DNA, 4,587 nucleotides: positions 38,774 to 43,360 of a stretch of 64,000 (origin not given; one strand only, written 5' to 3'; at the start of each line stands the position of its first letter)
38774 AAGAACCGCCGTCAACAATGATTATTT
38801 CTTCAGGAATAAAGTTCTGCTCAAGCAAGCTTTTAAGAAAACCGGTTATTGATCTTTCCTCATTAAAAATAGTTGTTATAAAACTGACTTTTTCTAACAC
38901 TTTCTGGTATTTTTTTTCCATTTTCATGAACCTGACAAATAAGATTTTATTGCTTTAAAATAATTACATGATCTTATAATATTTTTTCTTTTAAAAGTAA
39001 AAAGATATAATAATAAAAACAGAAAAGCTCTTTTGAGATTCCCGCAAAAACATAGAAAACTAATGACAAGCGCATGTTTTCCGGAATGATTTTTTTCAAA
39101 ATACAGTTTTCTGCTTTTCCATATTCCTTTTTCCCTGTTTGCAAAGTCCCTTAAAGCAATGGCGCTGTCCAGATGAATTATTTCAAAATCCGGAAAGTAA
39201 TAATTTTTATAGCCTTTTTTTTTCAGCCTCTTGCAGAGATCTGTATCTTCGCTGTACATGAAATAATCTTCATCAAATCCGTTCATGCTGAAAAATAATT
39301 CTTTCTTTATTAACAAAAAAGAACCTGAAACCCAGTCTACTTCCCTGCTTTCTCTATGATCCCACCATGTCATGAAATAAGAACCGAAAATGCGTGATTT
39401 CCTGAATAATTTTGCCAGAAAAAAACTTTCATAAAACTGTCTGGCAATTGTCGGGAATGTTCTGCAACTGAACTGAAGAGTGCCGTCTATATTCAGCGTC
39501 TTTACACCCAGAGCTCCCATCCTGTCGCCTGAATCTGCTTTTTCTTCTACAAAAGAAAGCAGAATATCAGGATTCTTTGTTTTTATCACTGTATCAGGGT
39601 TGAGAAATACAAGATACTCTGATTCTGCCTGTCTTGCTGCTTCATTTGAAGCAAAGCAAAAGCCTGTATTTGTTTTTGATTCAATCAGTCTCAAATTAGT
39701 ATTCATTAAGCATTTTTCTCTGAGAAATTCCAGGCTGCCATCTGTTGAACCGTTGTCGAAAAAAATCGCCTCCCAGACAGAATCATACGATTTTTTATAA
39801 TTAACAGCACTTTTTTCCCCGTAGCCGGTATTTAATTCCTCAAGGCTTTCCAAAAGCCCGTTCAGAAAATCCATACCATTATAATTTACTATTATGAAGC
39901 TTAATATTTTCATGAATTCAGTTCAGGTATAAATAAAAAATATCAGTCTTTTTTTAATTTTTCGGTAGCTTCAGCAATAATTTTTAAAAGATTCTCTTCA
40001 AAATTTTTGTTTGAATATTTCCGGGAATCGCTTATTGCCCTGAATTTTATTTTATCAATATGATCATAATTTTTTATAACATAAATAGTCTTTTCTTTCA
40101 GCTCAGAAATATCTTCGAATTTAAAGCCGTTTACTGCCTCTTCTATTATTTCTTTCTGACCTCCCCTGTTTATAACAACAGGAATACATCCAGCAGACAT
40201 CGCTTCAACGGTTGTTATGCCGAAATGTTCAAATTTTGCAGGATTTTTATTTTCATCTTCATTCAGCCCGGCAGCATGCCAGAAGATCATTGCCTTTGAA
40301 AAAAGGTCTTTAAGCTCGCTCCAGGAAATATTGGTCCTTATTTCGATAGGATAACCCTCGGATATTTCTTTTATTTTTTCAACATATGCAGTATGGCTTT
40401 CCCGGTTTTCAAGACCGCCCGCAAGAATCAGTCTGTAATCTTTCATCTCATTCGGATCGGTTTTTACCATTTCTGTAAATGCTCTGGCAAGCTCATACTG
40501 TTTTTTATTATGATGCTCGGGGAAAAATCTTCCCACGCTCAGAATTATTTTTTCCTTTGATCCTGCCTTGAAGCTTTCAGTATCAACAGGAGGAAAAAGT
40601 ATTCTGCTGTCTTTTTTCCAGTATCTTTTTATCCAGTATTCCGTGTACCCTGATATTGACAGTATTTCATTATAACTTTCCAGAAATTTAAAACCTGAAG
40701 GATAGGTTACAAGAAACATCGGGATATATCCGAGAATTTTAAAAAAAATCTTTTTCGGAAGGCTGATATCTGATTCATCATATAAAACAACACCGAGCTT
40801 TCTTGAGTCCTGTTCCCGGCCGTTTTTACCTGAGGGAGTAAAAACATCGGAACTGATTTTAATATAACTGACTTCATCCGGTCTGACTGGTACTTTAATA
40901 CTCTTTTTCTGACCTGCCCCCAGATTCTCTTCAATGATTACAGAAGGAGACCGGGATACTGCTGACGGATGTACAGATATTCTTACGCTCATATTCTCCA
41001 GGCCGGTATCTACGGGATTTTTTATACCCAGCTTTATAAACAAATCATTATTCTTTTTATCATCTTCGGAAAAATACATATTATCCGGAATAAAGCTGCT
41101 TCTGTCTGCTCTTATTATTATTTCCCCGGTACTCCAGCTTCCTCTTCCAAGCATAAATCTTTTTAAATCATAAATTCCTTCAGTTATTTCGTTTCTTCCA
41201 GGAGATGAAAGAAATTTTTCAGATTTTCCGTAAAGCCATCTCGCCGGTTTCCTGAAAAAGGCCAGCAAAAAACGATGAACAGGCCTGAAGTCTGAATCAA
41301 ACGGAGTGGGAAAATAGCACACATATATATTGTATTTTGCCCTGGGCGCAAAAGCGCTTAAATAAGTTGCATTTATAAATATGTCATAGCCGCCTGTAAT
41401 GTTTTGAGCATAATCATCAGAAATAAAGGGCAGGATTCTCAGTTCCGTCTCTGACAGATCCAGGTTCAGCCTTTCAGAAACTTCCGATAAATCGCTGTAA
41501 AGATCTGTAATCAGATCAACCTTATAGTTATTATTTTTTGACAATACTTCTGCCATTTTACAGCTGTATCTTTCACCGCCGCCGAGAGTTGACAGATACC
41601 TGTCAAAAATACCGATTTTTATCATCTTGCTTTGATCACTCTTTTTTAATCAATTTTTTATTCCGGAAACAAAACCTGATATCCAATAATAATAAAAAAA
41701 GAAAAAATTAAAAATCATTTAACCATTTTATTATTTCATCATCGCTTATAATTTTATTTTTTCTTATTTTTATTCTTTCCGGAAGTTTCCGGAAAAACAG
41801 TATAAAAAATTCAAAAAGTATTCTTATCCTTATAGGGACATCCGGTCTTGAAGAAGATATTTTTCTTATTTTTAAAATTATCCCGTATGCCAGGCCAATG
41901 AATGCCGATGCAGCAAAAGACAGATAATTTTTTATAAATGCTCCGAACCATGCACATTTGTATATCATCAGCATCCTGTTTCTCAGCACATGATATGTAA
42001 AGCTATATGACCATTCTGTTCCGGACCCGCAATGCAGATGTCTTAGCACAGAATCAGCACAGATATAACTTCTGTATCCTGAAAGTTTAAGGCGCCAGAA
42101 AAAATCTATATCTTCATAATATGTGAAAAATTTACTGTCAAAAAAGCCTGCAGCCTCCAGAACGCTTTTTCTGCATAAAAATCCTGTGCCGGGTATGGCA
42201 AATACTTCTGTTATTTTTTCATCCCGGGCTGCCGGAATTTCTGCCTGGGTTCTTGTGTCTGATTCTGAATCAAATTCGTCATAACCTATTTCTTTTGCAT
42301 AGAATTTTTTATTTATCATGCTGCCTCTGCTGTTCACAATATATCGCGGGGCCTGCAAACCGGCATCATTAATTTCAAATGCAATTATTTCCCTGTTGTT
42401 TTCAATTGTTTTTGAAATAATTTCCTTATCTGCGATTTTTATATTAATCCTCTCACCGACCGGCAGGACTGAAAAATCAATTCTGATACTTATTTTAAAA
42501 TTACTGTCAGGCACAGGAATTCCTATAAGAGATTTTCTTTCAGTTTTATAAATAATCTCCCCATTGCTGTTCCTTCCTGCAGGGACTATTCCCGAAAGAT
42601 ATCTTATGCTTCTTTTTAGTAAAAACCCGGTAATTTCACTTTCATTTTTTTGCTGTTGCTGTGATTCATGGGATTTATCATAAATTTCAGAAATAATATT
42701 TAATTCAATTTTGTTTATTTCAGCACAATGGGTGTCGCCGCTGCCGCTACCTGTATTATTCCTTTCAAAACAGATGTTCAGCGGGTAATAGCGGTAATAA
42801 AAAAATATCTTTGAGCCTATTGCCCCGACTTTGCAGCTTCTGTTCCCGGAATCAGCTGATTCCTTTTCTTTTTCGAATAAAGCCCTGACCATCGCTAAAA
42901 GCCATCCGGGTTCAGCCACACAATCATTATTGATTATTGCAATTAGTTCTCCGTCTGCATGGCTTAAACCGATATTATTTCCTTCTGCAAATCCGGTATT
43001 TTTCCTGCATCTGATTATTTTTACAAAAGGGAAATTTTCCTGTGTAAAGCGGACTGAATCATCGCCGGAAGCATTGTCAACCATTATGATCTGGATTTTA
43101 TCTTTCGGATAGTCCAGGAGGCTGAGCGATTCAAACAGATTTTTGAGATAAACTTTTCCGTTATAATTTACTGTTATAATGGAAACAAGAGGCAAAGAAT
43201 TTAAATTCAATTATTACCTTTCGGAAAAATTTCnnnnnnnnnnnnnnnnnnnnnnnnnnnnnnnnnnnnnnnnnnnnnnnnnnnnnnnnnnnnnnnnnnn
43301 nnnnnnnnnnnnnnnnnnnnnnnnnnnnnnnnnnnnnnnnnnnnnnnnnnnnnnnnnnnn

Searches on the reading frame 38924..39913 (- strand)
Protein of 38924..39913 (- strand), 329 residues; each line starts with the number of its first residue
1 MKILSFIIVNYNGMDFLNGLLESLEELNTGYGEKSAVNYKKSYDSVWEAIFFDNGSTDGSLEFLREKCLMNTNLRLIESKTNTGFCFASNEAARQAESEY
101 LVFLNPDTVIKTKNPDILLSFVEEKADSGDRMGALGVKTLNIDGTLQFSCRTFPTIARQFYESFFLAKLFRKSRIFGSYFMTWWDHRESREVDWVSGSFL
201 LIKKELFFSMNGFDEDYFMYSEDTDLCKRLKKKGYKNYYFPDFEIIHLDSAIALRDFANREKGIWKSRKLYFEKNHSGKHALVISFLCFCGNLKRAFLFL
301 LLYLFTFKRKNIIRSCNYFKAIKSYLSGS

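Call 20: search_protein_families(library=pfam, proteins=[window:38924-39913:-], max_evalue=0.001)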
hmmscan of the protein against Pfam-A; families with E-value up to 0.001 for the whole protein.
window:38924-39913:- (329 aa): 6 families
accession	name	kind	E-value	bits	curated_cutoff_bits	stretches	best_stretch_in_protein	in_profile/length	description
PF00535.33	Glycos_transf_2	-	1.7e-14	54.5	23.3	1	5-124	1-105/168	Glycosyl transferase family 2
PF10111.15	Glyco_tranf_2_2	-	3.9e-10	40.1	27.3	1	37-257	20-225/276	Glycosyltransferase like family 2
PF13712.12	Glyco_tranf_2_5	-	9.8e-08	32.4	27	1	81-247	37-189/210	Glycosyltransferase like family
PF02709.20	Glyco_transf_7C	-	2.4e-05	24.4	23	1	197-238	21-63/78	N-terminal domain of galactosyltransferase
PF13632.12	Glyco_trans_2_3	-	4.6e-05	23.8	27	1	194-262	72-137/198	Glycosyl transferase family group 2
PF13641.12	Glyco_tranf_2_3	-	0.00015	22.3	27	1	52-248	36-212/230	Glycosyltransferase like family 2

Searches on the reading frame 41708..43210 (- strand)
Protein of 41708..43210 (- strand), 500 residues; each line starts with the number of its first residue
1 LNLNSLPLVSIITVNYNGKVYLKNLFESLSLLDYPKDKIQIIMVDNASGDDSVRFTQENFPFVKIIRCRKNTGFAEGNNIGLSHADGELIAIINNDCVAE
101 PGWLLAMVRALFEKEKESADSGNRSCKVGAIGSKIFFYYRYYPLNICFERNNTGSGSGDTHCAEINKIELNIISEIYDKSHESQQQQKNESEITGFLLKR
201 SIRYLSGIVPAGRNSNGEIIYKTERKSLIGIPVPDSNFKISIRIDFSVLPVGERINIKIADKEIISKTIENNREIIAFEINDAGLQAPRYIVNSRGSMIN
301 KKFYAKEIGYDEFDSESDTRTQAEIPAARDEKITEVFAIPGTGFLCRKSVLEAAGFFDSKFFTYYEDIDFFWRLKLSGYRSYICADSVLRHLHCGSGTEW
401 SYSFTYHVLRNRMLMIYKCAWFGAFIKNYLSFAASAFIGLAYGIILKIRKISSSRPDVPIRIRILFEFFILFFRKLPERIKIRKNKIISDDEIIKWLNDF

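Call 20: search_protein_families(library=pfam, proteins=[window:41708-43210:-], max_evalue=0.001)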
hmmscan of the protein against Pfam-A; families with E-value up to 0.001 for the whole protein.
window:41708-43210:- (500 aa): 4 families
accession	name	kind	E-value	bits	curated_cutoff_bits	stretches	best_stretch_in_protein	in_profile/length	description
PF00535.33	Glycos_transf_2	-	1.1e-20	74.7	23.3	1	10-120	1-112/168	Glycosyl transferase family 2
PF13641.12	Glyco_tranf_2_3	-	2.7e-10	41.1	27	1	9-115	3-114/230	Glycosyltransferase like family 2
PF10111.15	Glyco_tranf_2_2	-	1.3e-05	25.3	27.3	0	36-109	27-104/276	Glycosyltransferase like family 2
PF13632.12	Glyco_trans_2_3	-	1.8e-05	25.1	27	1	332-400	65-129/198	Glycosyl transferase family group 2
